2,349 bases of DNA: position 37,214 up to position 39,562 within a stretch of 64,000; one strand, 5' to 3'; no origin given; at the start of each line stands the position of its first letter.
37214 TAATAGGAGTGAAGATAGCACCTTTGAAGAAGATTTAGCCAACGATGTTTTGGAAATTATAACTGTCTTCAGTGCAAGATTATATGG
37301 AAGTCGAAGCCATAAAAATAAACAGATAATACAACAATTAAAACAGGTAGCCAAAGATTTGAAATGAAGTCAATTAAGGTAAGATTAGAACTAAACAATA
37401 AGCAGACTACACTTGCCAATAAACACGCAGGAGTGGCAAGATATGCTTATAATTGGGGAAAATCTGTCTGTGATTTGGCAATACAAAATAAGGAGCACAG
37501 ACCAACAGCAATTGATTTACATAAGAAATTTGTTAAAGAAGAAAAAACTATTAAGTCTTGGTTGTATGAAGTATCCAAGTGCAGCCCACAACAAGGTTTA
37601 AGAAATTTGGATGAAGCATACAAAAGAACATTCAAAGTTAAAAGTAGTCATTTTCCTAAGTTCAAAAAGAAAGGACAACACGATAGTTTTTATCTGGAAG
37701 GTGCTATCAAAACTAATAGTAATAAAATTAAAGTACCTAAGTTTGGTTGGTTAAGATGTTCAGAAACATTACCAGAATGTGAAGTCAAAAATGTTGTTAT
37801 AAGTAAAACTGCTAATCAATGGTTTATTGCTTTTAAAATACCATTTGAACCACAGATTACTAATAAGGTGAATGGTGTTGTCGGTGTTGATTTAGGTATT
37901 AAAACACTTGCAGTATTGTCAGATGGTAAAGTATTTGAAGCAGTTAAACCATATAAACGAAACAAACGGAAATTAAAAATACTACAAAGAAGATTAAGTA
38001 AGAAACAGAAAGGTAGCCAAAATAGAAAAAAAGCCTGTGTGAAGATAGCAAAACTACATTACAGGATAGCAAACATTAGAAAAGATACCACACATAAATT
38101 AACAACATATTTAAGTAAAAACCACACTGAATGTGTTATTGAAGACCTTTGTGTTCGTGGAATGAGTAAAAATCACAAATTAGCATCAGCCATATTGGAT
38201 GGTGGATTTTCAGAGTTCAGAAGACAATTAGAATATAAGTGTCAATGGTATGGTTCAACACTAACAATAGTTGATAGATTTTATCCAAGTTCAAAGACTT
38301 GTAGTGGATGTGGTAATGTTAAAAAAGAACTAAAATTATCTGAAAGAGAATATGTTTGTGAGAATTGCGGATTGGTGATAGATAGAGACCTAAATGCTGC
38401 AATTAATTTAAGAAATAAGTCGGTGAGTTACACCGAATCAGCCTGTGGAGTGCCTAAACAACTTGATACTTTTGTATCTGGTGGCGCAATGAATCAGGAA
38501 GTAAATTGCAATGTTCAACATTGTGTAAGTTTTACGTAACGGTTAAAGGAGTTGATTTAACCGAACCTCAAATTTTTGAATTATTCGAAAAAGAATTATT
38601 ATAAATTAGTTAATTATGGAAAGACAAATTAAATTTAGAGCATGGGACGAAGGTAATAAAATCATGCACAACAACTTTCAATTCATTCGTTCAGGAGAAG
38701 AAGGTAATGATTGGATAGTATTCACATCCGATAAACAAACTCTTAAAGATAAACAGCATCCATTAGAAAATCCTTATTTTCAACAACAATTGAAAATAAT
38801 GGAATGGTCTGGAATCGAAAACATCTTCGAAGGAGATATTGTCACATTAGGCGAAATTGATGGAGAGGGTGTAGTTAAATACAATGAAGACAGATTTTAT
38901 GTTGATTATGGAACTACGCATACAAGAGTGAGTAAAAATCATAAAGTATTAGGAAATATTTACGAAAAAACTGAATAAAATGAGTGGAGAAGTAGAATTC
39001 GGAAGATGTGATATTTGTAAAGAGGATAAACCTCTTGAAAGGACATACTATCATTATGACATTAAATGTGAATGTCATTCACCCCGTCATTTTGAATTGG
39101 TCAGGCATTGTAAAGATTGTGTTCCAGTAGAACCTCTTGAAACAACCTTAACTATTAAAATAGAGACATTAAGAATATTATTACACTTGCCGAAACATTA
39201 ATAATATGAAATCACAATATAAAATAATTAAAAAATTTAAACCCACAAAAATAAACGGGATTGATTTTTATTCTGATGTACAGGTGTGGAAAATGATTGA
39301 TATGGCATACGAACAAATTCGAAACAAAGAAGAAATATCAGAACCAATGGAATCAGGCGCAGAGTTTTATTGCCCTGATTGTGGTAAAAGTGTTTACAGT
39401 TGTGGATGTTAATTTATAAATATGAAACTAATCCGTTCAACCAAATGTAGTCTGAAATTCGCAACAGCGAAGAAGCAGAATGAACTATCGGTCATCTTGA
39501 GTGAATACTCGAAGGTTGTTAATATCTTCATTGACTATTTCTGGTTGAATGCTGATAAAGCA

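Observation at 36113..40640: IS607-like tnpA/tnpB insertions inside a phage genome, including an orphan tnpB with possible omega-RNA region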

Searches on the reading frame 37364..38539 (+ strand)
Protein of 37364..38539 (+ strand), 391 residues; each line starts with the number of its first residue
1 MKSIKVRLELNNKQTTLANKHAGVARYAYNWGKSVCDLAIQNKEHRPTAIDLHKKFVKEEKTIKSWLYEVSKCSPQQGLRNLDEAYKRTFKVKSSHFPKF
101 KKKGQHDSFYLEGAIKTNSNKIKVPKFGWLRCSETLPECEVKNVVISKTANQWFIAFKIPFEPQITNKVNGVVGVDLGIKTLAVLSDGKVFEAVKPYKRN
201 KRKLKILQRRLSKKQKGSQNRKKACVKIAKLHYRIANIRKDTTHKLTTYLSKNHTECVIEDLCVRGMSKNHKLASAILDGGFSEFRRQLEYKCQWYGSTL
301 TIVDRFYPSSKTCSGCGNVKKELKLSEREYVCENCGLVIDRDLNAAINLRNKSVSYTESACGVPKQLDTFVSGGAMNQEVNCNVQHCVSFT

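Call 3: search_protein_families(library=pfam, proteins=[window:37364-38539:+], max_evalue=0.01)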
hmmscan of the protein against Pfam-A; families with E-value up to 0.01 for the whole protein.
window:37364-38539:+ (391 aa): 3 families
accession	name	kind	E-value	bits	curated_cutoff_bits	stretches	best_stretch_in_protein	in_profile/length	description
PF01385.25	OrfB_IS605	-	4.3e-26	91.9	30.5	1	165-270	11-119/120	Probable transposase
PF07282.18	Cas12f1-like_TNB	-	4.4e-25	88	26.3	1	282-349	1-60/60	Cas12f1-like, TNB domain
PF12323.14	HTH_OrfB_IS605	-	1.2e-08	34.8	21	1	2-41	4-43/47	Helix-turn-helix domain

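Call 9: search_protein_families(library=phrogs, proteins=[window:37364-38539:+], max_evalue=0.001)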
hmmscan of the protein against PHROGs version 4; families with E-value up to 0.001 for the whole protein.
window:37364-38539:+ (391 aa): 5 families
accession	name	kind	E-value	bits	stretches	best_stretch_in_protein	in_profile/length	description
phrog_506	-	integration and excision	1.2e-116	391.2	1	1-369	7-380/403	transposase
phrog_12300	-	integration and excision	2.2e-80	270.9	1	117-369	5-255/286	transposase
phrog_13964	-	integration and excision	3.8e-47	161.8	1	2-232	3-237/237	transposase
phrog_17087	-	unknown function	5.7e-37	128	1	223-349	2-128/141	-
phrog_25073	-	unknown function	4.1e-07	31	1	2-108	5-111/114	-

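Call 11: search_solved_structures(query=window:37364-38539:+, max_evalue=0.001, show_alignments=2)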
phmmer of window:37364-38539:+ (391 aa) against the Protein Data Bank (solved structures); distinct sequences matched with E-value up to 0.001: 19.
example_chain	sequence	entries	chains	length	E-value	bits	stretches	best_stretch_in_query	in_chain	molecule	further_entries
9yyg_A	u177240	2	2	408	7.6e-65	222.5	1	2-354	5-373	AI-designed RNA-guided nuclease | AI-generated RNA-guided nuclease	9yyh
8bf8_A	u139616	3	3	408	1.1e-55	192.3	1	2-354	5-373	RNA-guided DNA endonuclease TnpB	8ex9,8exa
8h1j_A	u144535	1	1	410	1.1e-55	192.3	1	2-354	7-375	RNA-guided DNA endonuclease TnpB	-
8iaz_A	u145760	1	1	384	2.2e-50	174.9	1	1-354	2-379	Transposase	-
9j09_A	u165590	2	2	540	9e-39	136.7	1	139-352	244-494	Transposase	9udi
9jfo_A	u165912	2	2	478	6.9e-23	84.4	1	228-349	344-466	LaTranC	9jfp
9jfq_A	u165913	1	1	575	9.5e-23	83.9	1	228-350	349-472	LaTranC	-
8j1j_A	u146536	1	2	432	3.7e-14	55.7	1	144-350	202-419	Transposase IS605 OrfB C-terminal domain-containing protein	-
8j3r_A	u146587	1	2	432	7.4e-14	54.7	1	144-350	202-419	Transposase IS605 OrfB C-terminal domain-containing protein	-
8j12_A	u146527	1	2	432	1.6e-13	53.6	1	143-350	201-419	Transposase IS605 OrfB C-terminal domain-containing protein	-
8hr5_A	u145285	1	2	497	2.7e-13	52.8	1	158-354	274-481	Transposase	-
7wju_A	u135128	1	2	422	1.8e-12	50.1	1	143-350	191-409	OrfB_Zn_ribbon domain-containing protein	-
8dzj_A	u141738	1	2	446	2.1e-12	49.9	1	143-350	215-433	OrfB_Zn_ribbon domain-containing protein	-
9b0l_P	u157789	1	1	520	3.9e-12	49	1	155-350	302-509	TnpB-like protein L79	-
9nzp_A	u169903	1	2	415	1.4e-10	43.9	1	154-357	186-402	IS200/IS605 family element transposase accessory protein TnpB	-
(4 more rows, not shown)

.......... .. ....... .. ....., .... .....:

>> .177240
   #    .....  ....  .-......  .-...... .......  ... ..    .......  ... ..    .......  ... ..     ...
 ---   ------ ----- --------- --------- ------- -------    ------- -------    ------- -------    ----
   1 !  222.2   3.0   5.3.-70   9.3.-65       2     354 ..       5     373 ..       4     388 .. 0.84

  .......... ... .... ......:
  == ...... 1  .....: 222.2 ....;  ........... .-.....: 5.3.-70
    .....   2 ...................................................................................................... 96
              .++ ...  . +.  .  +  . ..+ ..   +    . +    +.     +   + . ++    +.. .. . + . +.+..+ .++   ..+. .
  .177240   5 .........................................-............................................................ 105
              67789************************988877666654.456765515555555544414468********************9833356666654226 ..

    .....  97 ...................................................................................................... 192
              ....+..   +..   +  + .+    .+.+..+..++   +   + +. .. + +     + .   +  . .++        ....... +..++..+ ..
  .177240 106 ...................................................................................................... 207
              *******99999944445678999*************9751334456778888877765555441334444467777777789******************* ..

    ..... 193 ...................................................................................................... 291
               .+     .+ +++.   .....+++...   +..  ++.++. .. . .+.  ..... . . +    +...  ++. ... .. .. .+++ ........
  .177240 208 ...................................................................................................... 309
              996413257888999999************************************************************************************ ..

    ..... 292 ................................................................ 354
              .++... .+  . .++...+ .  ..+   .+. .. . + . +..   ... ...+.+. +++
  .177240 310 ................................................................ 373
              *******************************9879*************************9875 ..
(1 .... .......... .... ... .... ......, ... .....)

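Call 14: search_dna_similar(query=window:37364-38539:+, collection=phages, mode=protein, max_rows=30)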
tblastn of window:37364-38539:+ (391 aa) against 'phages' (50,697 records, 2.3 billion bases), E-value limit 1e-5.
Records with a match: 456; places in all: 704; records where one place covers at least 80% of the query: 356.
Best place of each record, by identity: <60% 456.
By first word of the organism name: Staphylococcus 98; Mycobacterium 44; Vibrio 28; Lactobacillus 26; Bacteriophage 24; Helicobacter 23; Bacillus 21; Streptococcus 18; Prevotella 15; Campylobacter 11; and 49 more.
By host as written in the record: - 72; Staphylococcus aureus 31; Mycobacterium smegmatis mc2 155 29; Helicobacter pylori 15; Prevotella sp. 15; Lactobacillus plantarum 10; Streptococcus thermophilus 8; Mycobacterium smegmatis mc#155 8; and 149 more.
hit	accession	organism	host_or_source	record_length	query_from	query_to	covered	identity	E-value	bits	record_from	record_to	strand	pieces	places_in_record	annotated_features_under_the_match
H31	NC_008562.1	Microcystis phage LMM01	-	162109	4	386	98%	53.5%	1e-117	381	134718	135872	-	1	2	transposase (x2)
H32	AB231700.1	Microcystis phage LMM01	-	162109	4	386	98%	53.5%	1e-117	381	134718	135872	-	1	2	transposase | putative site-specific integrase-resolvase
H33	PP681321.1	Microcystis phage MaMV-CH01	Microcystis aeruginosa FACHB524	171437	4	386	98%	53.5%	4e-117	380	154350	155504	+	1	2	hypothetical protein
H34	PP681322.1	Microcystis phage MaMV-CH02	Microcystis aeruginosa FACHB524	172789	4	386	98%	53.5%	4e-117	380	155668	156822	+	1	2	hypothetical protein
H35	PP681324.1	Microcystis phage MaMV-DL02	Microcystis aeruginosa FACHB524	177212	4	386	98%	53.5%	4e-117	380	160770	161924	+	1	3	hypothetical protein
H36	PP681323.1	Microcystis phage MaMV-DL01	Microcystis aeruginosa FACHB524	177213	4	386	98%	53.5%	4e-117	380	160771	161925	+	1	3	hypothetical protein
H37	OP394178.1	Cyanophage MaMV-DH01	Cyanobacteria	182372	4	386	98%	53.5%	4e-117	380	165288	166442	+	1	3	transposase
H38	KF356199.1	Microcystis phage MaMV-DC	Microcystis aeruginosa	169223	4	386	98%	53.2%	5e-117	379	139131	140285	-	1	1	transposase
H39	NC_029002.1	Microcystis phage MaMV-DC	Microcystis aeruginosa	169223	4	386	98%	53.2%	5e-117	379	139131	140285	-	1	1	transposase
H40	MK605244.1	Nodularia phage vB_NspS-kac65v162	Nodularia spumigena KAC65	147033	4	363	92%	54.6%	6e-109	356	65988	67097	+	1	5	IS605 family transposase | transposase | IS607 family transposase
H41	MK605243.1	Nodularia phage vB_NspS-kac65v161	Nodularia spumigena KAC65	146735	4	363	92%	54.3%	5e-108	354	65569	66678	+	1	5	IS605 family transposase | transposase | IS607 family transposase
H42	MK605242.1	Nodularia phage vB_NspS-kac65v151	Nodularia spumigena KAC65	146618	4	363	92%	54.3%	8e-108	353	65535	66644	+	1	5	transposase | IS605 family transposase | IS607 family transposase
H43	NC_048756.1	Nodularia phage vB_NspS-kac65v151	Nodularia spumigena KAC65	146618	4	363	92%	54.3%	8e-108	353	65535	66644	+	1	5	transposase (x2) | helix-turn-helix domain-containing protein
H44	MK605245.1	Nodularia phage vB_NspS-kac68v161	Nodularia spumigena kac68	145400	3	382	97%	49.1%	1e-107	352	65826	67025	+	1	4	transposase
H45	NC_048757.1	Nodularia phage vB_NspS-kac68v161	Nodularia spumigena kac68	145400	3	382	97%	49.1%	1e-107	352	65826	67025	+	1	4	transposase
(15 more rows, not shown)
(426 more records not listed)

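Call 35: find_related_loci(query=window:37364-38539:+, collection=viral_contigs, flank=3000)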
Query window:37364-38539:+ (391 aa) in viral_contigs; peptide patterns used: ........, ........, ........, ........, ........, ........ (x = any residue, [..] = any of these).
22 stretches matched a pattern; 20 encode a relative of the query (tblastn E <= 1e-3); 20 distinct loci.
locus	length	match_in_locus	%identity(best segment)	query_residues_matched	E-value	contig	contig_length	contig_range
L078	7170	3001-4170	92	1-390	0e+0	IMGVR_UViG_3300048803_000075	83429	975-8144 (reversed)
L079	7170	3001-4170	92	1-390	0e+0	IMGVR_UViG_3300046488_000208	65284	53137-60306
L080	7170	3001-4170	88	1-390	0e+0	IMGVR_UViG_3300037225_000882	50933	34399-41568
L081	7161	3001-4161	82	1-384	0e+0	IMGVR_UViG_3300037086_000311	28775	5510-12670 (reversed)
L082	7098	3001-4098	47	2-379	8e-106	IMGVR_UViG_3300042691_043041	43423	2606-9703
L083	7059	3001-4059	43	5-355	1e-82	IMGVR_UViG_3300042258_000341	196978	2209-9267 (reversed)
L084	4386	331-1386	43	2-350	3e-74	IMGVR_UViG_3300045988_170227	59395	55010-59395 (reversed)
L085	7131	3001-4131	33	1-365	9e-65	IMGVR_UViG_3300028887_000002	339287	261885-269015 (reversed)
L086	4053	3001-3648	50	131-349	6e-64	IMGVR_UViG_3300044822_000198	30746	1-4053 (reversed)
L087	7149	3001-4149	35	1-351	4e-58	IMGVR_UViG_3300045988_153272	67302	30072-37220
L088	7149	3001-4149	35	1-351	1e-57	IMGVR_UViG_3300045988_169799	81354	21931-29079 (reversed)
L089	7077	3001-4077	37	2-354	3e-55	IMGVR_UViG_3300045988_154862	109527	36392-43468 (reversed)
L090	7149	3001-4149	35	1-351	3e-55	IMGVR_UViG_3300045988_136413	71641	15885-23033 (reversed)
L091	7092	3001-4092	39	5-349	3e-54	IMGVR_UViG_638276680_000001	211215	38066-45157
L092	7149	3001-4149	34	1-351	8e-54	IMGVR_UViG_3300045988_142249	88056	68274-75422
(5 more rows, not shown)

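Call 77: search_protein_families(library=ncbifam, proteins=[window:37364-38539:+], max_evalue=0.001)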
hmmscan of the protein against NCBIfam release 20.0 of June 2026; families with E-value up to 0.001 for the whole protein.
window:37364-38539:+ (391 aa): 6 families
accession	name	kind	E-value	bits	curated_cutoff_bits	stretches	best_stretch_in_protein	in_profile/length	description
NF038281.1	IS200_TnpB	exception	2.2e-89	300.1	425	1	2-353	2-359/360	IS200/IS605 family element RNA-guided endonuclease TnpB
NF040570.1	guided_TnpB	subfamily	1.2e-86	291.4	100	1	4-352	1-389/389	RNA-guided endonuclease TnpB family protein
NF038280.1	IS607_TnpB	exception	1.6e-74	251.4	350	1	2-364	4-402/431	IS607 family element RNA-guided endonuclease TnpB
NF038192.1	V_cas_c2c8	exception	2.8e-25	89.4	350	1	44-272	122-387/457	type V CRISPR-associated protein C2c8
NF049972.1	CRISPR_Cas12f2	exception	2.3e-15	56.4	450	1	146-354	305-520/524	type V CRISPR-associated effector Cas12f2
TIGR01766.2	TIGR01766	domain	5.7e-11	42.8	32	1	237-309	3-82/82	IS200/IS605 family accessory protein TnpB-related protein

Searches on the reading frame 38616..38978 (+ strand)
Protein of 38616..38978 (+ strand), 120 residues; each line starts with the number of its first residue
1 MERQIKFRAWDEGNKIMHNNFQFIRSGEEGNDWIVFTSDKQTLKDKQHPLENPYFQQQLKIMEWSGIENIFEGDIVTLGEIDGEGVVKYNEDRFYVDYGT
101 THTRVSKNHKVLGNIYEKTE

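Call 3: search_protein_families(library=pfam, proteins=[window:38616-38978:+], max_evalue=0.01)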
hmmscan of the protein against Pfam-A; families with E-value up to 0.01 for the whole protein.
window:38616-38978:+ (120 aa): 1 family
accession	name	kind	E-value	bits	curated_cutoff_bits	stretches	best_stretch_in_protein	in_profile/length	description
PF09643.15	YopX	-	1.9e-09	38.1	22.4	1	6-119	1-124/128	YopX protein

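Call 9: search_protein_families(library=phrogs, proteins=[window:38616-38978:+], max_evalue=0.001)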
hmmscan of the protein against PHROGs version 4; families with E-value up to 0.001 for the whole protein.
window:38616-38978:+ (120 aa): 1 family
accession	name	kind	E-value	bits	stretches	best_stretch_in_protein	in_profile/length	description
phrog_98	-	unknown function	8.2e-12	46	1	1-119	24-147/208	-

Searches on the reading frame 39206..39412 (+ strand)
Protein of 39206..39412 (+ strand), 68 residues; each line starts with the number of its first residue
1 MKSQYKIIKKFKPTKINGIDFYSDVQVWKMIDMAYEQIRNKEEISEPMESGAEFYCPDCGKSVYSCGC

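Call 3: search_protein_families(library=pfam, proteins=[window:39206-39412:+], max_evalue=0.01)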
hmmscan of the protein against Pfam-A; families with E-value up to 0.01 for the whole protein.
window:39206-39412:+ (68 aa): 2 families
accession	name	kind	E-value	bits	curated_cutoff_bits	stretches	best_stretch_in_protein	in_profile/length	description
PF07754.17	HVO_2753_ZBP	-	0.0011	19.1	33.2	1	47-63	10-26/46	Small zinc finger protein HVO_2753-like, Zn-binding pocket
PF25164.1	CoiA_N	-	0.002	18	26.3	1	40-63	5-27/50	Competence protein CoiA, N-terminal domain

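Call 9: search_protein_families(library=phrogs, proteins=[window:39206-39412:+], max_evalue=0.001)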
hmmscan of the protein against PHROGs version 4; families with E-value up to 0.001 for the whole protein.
window:39206-39412:+ (68 aa): 0 families
